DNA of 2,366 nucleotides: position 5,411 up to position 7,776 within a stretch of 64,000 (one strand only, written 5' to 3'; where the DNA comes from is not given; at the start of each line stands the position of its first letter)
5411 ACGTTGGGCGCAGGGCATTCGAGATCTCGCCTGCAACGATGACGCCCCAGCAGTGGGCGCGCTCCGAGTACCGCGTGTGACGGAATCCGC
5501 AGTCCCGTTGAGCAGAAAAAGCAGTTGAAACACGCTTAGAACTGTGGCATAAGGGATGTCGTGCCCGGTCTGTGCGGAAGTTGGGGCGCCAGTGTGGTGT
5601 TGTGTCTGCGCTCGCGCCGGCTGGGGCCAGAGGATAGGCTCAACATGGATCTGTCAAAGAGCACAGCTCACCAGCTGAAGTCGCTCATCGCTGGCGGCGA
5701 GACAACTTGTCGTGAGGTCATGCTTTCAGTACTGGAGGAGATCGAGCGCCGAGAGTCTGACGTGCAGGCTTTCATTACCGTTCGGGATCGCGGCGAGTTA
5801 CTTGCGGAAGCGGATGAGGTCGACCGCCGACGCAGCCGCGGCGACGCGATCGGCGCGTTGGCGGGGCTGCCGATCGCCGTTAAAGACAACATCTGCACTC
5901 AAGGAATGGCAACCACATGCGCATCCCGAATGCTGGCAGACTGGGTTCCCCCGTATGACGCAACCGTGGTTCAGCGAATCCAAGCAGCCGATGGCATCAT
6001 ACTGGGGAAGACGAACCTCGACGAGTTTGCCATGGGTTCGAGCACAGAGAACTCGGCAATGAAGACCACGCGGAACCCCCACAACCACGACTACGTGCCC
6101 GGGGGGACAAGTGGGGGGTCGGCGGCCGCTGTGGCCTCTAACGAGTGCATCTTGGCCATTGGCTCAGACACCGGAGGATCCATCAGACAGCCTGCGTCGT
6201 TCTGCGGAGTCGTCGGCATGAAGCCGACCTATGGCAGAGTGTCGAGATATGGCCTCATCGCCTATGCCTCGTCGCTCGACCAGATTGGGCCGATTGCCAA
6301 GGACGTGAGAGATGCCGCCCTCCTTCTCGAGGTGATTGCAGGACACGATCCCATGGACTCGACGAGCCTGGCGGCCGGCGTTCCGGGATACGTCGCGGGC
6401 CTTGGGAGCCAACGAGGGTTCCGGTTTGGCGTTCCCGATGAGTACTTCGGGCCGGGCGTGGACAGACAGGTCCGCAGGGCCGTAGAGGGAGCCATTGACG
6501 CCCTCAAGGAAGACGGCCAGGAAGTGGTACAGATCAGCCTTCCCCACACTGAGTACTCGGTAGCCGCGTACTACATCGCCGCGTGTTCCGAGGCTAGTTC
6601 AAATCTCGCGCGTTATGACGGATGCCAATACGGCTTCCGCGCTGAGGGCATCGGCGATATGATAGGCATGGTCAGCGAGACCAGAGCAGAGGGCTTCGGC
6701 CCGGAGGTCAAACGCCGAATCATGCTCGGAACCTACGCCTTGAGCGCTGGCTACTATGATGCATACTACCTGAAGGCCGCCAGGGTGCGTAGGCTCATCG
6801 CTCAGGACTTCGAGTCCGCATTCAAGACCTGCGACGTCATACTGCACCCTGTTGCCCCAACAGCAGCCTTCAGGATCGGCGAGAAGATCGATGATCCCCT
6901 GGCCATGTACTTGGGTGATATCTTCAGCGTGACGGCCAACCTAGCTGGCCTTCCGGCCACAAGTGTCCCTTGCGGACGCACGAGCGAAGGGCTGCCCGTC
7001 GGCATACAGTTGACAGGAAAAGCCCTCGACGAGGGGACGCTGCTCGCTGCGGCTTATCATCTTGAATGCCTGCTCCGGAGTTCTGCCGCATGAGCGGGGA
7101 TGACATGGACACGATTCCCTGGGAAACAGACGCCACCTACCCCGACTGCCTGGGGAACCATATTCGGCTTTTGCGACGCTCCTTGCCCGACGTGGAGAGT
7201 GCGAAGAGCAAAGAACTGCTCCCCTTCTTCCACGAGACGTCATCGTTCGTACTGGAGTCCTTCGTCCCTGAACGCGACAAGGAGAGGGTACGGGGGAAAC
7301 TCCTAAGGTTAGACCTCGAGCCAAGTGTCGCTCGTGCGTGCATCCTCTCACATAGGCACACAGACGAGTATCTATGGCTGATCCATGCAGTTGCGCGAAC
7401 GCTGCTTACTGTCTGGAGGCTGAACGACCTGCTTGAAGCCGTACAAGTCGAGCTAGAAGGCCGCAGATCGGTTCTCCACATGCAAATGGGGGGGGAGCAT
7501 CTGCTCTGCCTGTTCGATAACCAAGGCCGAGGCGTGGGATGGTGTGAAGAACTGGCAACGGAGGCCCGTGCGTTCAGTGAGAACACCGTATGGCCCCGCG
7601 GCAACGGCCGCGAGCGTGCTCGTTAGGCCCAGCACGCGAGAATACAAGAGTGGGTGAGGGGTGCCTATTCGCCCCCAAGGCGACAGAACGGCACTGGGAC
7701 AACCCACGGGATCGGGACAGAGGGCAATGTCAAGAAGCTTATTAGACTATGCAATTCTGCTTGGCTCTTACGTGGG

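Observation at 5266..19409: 14 kb lower-GC cargo operon inserted exactly between terminase and portal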

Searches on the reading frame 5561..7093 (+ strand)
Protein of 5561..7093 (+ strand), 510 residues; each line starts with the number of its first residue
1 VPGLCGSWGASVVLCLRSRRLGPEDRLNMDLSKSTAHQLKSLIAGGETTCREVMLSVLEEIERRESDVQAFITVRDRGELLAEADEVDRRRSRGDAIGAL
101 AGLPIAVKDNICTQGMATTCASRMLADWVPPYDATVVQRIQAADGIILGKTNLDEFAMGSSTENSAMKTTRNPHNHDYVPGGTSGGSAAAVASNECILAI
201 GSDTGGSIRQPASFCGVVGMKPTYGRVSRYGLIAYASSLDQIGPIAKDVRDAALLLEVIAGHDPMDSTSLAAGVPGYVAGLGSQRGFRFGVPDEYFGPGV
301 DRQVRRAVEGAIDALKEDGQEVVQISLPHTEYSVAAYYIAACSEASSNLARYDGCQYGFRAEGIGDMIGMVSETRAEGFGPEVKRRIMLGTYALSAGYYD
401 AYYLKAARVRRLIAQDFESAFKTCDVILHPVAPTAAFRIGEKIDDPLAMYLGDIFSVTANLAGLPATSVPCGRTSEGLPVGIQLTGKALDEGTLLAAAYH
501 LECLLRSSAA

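Call 5: search_protein_families(library=pfam, proteins=[window:5561-7093:+])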
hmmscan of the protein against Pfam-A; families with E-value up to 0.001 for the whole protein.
window:5561-7093:+ (510 aa): 1 family
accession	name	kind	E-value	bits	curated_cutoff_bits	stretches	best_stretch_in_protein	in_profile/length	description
PF01425.27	Amidase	-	3.4e-154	514.6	27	1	52-495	1-445/445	Amidase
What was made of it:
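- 5645..7093 (+): GatA-like amidase-signature amidase (482 aa). The lysine, GGTSGG and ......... motifs of the catalytic triad are present. PF01425, E 3e-154 (call 5).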

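Call 9: search_protein_families(library=ncbifam, proteins=[window:5561-7093:+], max_evalue=0.01)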
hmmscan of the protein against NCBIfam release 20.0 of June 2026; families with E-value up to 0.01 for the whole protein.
window:5561-7093:+ (510 aa): 26 families (the best 25 are shown)
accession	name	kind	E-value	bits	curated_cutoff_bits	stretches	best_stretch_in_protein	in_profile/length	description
TIGR00132.1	gatA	equivalog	4.6e-184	612.5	481.1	1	41-503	3-462/466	Asp-tRNA(Asn)/Glu-tRNA(Gln) amidotransferase subunit GatA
NF005688.0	PRK07488.1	equivalog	1.4e-92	311.1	532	1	28-508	5-469/474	indoleacetamide hydrolase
NF005565.0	PRK07235.1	subfamily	4.2e-91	306.1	545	1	93-502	81-498/506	amidase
NF006631.0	PRK09201.1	equivalog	7.4e-90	301.9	461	1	29-502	2-452/466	AtzE family amidohydrolase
TIGR02715.1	amido_AtzE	subfamily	2.7e-85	287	425.75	1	40-502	6-445/452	AtzE family amidohydrolase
NF004815.0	PRK06169.1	equivalog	7.8e-82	275.3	506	1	29-505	5-459/471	amidase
NF005517.0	PRK07139.1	equivalog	5.4e-79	266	546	1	98-508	35-436/439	amidase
NF006006.0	PRK08137.1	equivalog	5.4e-76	256.5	534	1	35-502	35-508/529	amidase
NF005686.0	PRK07486.1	subfamily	5.9e-76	256.1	465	2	28-334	8-317/486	amidase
NF004816.0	PRK06170.1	equivalog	7.3e-76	255.8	503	1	29-502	7-479/493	amidase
NF006043.0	PRK08186.1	subfamily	8.3e-72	242.5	487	1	33-501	6-444/600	allophanate hydrolase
NF005687.0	PRK07487.1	subfamily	4e-70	236.9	428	2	31-346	5-318/468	amidase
NF005450.0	PRK07042.1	equivalog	7.3e-70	235.7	458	1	33-502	6-449/464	amidase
NF004717.0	PRK06061.1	equivalog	2.6e-66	224.3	498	2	35-326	18-309/483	amidase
NF009119.0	PRK12470.1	equivalog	4.9e-66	223.7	498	2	30-336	5-303/462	amidase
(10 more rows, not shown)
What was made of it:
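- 5645..7093 (+): TIGR00132 gatA scores 612 bits against a cutoff of 481 (call 9).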

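Call 13: search_protein_families(library=padloc, proteins=[window:5645-7093:+], max_evalue=0.01)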
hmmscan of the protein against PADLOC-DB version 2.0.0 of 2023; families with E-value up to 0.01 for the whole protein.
window:5645-7093:+ (482 aa): 0 families

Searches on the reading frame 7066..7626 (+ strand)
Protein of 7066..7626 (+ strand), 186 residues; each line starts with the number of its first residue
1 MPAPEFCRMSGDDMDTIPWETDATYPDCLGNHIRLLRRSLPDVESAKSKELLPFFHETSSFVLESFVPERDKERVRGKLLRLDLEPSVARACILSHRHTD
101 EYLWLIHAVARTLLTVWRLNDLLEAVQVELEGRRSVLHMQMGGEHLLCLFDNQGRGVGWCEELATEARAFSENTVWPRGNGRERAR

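Call 5: search_protein_families(library=pfam, proteins=[window:7066-7626:+])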
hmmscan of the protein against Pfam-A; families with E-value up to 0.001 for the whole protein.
window:7066-7626:+ (186 aa): 0 families

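Call 9: search_protein_families(library=ncbifam, proteins=[window:7066-7626:+], max_evalue=0.01)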
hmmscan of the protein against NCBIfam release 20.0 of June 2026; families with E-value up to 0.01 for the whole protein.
window:7066-7626:+ (186 aa): 0 families

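Call 13: search_protein_families(library=padloc, proteins=[window:7066-7626:+], max_evalue=0.01)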
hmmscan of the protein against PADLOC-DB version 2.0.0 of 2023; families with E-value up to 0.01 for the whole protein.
window:7066-7626:+ (186 aa): 0 families

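Call 38: search_protein_families(library=pfam, proteins=[window:7090-7626:+], max_evalue=5)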
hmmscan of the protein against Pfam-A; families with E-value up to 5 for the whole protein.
window:7090-7626:+ (178 aa): 0 families

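Call 89: search_solved_structures(query=window:7090-7626:+, max_evalue=10)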
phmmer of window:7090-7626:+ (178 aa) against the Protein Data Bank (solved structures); distinct sequences matched with E-value up to 10: 0.
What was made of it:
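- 7090..7626 (+): 178-aa protein of unknown function, translationally coupled to GatA. No Pfam, NCBIfam or PDB hit (calls 5, 9, 38, 89).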
